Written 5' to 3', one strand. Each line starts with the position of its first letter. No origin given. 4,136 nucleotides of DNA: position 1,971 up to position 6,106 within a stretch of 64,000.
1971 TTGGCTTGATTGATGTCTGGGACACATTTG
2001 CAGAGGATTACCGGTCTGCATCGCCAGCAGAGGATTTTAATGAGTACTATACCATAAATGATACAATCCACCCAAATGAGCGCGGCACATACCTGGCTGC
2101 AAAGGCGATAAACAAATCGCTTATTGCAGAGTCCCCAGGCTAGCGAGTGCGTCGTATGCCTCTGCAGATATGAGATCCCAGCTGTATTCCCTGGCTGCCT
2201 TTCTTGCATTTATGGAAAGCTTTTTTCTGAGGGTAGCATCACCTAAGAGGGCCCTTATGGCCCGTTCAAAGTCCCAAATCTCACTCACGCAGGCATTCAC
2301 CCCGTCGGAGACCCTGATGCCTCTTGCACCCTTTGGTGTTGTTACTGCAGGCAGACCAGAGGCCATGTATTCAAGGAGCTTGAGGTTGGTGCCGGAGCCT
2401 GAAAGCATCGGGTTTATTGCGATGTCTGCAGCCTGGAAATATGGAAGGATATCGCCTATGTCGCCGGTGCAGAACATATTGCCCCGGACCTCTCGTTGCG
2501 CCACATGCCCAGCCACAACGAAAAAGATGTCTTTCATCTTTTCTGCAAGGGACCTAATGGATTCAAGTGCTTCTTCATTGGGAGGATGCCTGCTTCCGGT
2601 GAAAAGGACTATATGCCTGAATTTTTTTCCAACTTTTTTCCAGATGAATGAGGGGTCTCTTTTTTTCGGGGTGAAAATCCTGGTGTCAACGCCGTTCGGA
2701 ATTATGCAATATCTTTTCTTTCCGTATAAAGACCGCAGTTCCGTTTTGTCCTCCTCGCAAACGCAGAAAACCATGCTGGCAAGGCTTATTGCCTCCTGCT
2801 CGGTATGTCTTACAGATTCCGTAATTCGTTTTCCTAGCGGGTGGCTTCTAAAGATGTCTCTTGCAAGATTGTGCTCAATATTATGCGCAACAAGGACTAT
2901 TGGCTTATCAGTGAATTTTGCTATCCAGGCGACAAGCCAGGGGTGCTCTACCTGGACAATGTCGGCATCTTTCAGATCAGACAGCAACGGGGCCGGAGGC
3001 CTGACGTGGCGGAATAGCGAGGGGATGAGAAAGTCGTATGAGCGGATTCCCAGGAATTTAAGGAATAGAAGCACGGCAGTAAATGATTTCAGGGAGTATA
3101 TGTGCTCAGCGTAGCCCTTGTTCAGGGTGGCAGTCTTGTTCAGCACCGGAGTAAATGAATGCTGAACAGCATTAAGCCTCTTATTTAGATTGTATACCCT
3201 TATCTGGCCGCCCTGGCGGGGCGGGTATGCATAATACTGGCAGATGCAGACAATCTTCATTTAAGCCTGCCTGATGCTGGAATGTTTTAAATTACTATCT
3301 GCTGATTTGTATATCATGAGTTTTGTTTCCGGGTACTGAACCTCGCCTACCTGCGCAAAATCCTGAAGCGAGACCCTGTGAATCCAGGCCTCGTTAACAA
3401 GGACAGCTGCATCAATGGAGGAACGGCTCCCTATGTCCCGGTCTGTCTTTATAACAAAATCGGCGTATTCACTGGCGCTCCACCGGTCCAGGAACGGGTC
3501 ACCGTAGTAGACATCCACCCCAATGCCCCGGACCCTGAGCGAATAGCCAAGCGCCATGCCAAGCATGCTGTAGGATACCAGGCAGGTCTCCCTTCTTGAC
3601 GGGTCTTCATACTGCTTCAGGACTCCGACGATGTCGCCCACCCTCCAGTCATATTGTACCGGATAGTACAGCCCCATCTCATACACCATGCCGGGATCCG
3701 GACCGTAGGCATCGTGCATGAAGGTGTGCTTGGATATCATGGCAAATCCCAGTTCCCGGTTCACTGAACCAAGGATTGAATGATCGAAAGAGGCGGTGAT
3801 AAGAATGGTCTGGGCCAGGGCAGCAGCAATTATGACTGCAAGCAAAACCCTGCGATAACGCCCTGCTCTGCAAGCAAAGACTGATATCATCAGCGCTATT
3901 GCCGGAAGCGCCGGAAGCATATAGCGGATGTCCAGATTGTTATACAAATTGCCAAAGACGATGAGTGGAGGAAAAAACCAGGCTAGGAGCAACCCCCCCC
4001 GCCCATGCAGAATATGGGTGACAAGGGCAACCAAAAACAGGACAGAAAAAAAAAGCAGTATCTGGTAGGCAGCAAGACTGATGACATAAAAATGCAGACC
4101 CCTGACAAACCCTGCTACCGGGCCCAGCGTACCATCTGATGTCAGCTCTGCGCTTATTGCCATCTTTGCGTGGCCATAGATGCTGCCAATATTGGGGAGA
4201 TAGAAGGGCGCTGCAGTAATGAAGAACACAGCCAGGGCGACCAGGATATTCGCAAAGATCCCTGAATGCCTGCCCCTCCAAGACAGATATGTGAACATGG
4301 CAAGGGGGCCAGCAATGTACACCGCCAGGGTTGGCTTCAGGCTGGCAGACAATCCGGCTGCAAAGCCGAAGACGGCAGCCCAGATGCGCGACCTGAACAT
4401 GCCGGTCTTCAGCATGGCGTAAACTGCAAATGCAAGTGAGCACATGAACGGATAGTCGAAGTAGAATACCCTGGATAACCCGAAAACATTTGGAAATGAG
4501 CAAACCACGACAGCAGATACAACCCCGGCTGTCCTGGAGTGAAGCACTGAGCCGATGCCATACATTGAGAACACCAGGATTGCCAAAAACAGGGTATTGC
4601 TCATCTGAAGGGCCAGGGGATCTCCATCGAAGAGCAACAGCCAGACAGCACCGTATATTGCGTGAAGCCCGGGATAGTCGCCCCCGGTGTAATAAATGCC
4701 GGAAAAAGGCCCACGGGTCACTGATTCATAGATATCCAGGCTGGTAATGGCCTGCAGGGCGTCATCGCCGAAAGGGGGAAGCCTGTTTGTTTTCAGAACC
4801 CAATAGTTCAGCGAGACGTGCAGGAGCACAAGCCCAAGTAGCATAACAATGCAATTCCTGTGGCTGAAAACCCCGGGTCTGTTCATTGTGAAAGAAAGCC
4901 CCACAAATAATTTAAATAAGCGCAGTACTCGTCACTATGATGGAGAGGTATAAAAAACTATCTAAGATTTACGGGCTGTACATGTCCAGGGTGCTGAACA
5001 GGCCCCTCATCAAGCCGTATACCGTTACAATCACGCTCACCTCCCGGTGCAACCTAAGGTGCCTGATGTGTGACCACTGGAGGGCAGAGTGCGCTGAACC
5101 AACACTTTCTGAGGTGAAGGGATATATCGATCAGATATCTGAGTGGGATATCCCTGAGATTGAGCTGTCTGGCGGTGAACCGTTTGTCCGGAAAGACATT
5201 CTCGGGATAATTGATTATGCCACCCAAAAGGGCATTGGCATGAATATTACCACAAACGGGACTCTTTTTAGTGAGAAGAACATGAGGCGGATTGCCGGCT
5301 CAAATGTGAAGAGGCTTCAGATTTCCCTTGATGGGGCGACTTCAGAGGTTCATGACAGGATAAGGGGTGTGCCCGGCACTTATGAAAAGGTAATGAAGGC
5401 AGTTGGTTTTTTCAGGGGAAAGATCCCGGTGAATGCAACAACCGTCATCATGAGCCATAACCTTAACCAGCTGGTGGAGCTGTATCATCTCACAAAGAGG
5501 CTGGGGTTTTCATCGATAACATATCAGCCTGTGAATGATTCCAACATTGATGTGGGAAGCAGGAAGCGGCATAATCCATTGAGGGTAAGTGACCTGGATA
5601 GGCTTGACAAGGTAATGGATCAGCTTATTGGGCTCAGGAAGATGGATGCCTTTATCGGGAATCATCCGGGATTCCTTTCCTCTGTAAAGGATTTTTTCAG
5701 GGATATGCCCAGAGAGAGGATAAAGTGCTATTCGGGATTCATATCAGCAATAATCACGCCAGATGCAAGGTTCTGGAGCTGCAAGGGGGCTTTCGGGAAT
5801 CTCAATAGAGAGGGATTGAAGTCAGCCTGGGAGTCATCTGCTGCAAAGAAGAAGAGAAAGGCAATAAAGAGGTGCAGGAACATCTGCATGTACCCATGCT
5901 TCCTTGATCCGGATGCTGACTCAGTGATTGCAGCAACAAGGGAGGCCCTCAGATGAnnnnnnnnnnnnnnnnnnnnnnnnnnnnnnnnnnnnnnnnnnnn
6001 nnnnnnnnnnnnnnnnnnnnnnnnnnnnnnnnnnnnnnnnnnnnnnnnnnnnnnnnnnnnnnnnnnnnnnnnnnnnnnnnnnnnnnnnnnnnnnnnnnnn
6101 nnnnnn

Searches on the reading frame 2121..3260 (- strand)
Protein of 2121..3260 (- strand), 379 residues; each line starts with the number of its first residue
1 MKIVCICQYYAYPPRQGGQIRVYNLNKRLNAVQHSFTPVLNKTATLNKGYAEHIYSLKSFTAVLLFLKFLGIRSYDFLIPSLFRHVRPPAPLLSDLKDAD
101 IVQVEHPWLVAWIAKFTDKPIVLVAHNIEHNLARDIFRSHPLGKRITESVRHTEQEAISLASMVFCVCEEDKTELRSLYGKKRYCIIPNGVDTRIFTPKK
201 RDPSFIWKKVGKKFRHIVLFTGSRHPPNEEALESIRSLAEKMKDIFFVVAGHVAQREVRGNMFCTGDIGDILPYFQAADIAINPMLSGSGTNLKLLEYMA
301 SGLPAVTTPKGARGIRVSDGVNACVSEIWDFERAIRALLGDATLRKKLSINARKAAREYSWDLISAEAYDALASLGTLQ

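Call 22: search_protein_families(library=pfam, proteins=[window:2121-3260:-], max_evalue=0.001)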
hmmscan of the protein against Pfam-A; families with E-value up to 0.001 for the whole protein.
window:2121-3260:- (379 aa): 4 families
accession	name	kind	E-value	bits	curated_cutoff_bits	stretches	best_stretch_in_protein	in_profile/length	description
PF13692.12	Glyco_trans_1_4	-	3.9e-15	56.8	27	1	216-341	2-142/142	Glycosyl transferases group 1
PF13439.12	Glyco_transf_4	-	2.8e-13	50.7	28.5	1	20-193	6-168/170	Glycosyltransferase Family 4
PF00534.26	Glycos_transf_1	-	2.7e-10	40.5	26.4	1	229-354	31-171/172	Glycosyl transferases group 1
PF13579.12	Glyco_trans_4_4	-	0.00052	20.8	29.7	0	83-190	57-158/158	Glycosyl transferase 4-like domain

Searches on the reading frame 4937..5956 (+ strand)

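Call 22: search_protein_families(library=pfam, proteins=[window:4937-5956:+], max_evalue=0.001)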
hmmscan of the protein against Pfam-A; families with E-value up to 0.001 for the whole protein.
window:4937-5956:+ (339 aa): 3 families
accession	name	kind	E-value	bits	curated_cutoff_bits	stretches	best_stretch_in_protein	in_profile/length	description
PF04055.27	Radical_SAM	-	3.5e-24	86.3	29.5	1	33-185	2-165/166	Radical SAM superfamily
PF13353.11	Fer4_12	-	2.8e-05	24.9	22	1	34-135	11-117/137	4Fe-4S single cluster domain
PF13186.11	SPASM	-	4.5e-05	24.1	21.5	1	264-314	1-64/67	Iron-sulfur cluster-binding domain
